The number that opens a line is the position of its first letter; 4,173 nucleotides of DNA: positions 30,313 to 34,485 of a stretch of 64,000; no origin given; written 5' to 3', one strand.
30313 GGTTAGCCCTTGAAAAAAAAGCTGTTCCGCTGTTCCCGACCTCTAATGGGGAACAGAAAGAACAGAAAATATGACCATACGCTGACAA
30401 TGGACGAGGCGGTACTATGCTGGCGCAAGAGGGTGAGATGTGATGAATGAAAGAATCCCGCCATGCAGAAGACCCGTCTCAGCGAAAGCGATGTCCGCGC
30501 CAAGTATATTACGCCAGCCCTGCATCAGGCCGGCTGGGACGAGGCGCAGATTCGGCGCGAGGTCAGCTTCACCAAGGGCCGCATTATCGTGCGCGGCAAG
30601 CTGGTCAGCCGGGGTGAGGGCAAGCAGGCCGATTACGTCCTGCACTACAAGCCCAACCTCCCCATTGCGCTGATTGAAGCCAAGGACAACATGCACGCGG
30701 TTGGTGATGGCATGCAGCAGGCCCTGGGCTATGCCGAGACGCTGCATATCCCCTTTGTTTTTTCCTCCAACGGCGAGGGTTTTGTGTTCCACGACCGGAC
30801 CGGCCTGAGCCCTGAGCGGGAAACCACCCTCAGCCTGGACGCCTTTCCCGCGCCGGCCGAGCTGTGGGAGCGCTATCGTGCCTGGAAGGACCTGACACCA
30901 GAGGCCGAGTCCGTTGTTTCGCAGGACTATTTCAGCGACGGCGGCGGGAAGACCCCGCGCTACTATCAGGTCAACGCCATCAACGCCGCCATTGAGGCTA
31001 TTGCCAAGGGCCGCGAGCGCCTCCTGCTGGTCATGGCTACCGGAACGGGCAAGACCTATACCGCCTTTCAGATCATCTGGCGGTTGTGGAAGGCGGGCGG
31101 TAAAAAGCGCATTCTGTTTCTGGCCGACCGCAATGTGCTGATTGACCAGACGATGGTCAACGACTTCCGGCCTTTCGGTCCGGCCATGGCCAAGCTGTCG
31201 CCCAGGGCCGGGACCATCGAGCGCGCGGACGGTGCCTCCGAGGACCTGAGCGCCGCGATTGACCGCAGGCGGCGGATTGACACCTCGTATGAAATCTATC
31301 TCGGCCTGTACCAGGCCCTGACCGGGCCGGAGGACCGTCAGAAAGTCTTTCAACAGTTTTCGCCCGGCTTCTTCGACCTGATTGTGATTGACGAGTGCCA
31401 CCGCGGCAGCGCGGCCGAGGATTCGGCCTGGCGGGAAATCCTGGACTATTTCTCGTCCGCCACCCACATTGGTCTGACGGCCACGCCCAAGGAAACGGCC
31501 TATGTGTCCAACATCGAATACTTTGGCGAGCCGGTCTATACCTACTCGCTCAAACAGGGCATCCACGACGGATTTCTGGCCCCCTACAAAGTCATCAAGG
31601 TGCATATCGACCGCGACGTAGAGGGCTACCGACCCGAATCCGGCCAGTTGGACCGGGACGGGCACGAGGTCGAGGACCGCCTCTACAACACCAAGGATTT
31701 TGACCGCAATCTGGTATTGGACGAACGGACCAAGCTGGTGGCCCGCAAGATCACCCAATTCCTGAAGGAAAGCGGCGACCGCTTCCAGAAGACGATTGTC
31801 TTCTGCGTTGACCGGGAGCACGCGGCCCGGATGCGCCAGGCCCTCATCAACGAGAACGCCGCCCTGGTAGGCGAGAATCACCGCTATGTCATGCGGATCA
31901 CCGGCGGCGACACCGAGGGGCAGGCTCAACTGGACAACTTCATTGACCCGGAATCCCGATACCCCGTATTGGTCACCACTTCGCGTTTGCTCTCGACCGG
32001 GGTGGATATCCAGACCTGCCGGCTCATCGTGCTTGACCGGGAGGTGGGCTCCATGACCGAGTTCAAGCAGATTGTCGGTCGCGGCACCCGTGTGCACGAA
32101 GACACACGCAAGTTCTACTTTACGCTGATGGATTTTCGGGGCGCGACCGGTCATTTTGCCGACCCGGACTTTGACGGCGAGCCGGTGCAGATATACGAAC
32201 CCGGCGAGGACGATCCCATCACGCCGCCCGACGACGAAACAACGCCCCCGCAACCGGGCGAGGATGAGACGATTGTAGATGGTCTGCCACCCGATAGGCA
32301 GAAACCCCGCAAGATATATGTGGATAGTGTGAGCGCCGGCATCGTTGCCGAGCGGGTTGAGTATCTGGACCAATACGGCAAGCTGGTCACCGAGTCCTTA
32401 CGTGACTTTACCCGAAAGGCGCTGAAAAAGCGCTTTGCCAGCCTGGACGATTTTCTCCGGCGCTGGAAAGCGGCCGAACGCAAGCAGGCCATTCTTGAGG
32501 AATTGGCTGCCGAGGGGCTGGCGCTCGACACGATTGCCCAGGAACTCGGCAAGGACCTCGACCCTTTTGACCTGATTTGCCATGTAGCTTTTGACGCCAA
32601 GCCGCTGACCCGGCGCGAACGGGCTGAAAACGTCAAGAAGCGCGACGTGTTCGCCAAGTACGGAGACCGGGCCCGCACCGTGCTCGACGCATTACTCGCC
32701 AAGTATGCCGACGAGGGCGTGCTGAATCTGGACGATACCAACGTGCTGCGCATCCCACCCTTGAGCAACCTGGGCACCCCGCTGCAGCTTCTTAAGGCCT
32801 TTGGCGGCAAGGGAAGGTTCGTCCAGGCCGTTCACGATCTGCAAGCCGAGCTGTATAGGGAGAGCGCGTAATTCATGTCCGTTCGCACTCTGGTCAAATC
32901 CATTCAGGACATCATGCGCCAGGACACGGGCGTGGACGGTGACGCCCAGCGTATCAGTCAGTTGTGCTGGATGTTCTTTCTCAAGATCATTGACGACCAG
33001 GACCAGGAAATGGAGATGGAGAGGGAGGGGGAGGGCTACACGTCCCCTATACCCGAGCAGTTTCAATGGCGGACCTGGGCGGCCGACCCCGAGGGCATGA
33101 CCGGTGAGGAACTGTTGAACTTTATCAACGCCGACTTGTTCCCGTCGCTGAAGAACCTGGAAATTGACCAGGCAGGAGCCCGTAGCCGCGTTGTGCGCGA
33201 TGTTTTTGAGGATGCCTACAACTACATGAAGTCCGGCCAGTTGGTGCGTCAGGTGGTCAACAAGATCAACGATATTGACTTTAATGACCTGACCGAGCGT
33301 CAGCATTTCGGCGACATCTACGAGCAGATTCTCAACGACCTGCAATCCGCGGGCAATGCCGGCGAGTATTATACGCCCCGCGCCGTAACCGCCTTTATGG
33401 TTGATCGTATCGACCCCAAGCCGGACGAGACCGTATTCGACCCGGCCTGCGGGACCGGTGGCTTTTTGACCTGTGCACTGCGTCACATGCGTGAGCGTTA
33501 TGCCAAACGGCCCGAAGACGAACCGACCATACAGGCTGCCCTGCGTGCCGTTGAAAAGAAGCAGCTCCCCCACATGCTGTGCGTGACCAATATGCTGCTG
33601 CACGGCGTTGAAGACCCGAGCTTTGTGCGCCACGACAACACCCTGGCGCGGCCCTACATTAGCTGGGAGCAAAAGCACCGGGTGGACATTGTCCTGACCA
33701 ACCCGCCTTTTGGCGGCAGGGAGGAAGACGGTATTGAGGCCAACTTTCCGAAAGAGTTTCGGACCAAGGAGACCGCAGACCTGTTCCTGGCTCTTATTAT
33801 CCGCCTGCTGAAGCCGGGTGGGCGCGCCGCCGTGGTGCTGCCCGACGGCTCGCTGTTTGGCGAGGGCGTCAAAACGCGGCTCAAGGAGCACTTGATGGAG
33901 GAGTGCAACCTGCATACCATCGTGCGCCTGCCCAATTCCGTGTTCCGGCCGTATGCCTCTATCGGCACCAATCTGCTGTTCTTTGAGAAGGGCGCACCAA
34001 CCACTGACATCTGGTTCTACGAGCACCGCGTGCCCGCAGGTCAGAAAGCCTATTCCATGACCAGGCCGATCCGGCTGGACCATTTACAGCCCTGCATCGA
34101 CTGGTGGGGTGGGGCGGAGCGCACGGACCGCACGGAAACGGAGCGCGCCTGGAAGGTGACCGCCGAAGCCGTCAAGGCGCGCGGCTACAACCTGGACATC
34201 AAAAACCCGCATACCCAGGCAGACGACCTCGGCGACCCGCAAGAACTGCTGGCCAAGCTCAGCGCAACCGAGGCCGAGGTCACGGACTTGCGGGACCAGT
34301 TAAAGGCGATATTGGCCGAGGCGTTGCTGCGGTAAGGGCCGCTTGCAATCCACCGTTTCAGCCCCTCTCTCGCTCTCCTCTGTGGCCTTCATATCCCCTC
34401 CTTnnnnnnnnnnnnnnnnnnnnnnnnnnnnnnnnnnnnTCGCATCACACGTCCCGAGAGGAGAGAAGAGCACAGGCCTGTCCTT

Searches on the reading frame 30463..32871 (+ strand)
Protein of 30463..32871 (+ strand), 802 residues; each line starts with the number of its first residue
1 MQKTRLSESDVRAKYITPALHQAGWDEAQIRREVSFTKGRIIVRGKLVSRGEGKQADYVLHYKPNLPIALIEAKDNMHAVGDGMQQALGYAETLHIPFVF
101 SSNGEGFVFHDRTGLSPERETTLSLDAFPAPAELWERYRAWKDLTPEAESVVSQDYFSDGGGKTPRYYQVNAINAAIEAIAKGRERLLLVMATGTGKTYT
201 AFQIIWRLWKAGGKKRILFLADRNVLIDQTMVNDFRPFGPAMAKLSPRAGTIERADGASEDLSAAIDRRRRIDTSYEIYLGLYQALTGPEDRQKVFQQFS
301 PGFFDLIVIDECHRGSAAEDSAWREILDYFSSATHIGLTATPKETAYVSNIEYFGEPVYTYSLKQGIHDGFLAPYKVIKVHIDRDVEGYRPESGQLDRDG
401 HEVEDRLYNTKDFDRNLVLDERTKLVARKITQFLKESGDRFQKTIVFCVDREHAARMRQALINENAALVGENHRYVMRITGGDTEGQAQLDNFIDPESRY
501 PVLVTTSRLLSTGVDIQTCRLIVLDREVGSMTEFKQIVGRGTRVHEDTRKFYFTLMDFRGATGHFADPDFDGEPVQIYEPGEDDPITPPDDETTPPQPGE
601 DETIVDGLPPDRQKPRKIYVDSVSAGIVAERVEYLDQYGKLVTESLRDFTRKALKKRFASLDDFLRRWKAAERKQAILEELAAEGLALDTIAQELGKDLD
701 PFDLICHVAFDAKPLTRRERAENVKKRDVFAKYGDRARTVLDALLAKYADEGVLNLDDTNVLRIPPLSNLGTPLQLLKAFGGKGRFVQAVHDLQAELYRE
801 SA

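Call 27: search_protein_families(library=pfam, proteins=[window:30463-32871:+], max_evalue=0.001)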
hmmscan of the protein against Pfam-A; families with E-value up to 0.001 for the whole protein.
window:30463-32871:+ (802 aa): 7 families
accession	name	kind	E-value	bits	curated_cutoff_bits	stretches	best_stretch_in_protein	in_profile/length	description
PF04851.21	ResIII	-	2.5e-44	151.5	22.5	1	164-343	3-163/164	Type III restriction enzyme, res subunit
PF08463.15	EcoEI_R_C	-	3e-33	115.7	24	1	644-798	1-163/163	EcoEI R protein C-terminal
PF18766.7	SWI2_SNF2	-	1.7e-17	64.3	26.7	1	168-385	1-198/221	SWI2/SNF2 ATPase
PF00270.35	DEAD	-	3.2e-12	46.9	26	1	175-345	6-163/167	DEAD/DEAH box helicase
PF00271.37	Helicase_C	-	2.6e-07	31.3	23.5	1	432-544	8-109/110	Helicase conserved C-terminal domain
PF04313.20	HSDR_N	-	4.1e-07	30.5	25.1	1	50-113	122-193/198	Type I restriction enzyme R protein N terminus (HSDR_N)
PF13588.12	HSDR_N_2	-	2.9e-05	24.5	25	1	12-111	6-95/110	Type I restriction enzyme R protein N terminus (HSDR_N)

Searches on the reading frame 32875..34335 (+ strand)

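Call 27: search_protein_families(library=pfam, proteins=[window:32875-34335:+], max_evalue=0.001)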
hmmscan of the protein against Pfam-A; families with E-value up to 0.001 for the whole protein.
window:32875-34335:+ (486 aa): 5 families
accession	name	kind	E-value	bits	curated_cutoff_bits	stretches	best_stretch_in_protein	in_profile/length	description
PF02384.22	N6_Mtase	-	3.5e-73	247.1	20.4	1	142-448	3-305/311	N-6 DNA Methylase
PF12161.14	HsdM_N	-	9.3e-14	52.6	24.5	1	6-131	4-135/135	HsdM N-terminal domain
PF07669.17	Eco57I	-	2.7e-08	34.5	25.3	1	249-357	51-171/171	Eco57I restriction-modification methylase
PF01170.24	UPF0020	-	3.6e-07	30.5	22.3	1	173-284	18-136/197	RMKL-like, methyltransferase domain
PF20473.4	MmeI_Mtase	-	9.8e-05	22.1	27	1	186-208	22-44/259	MmeI, DNA-methyltransferase domain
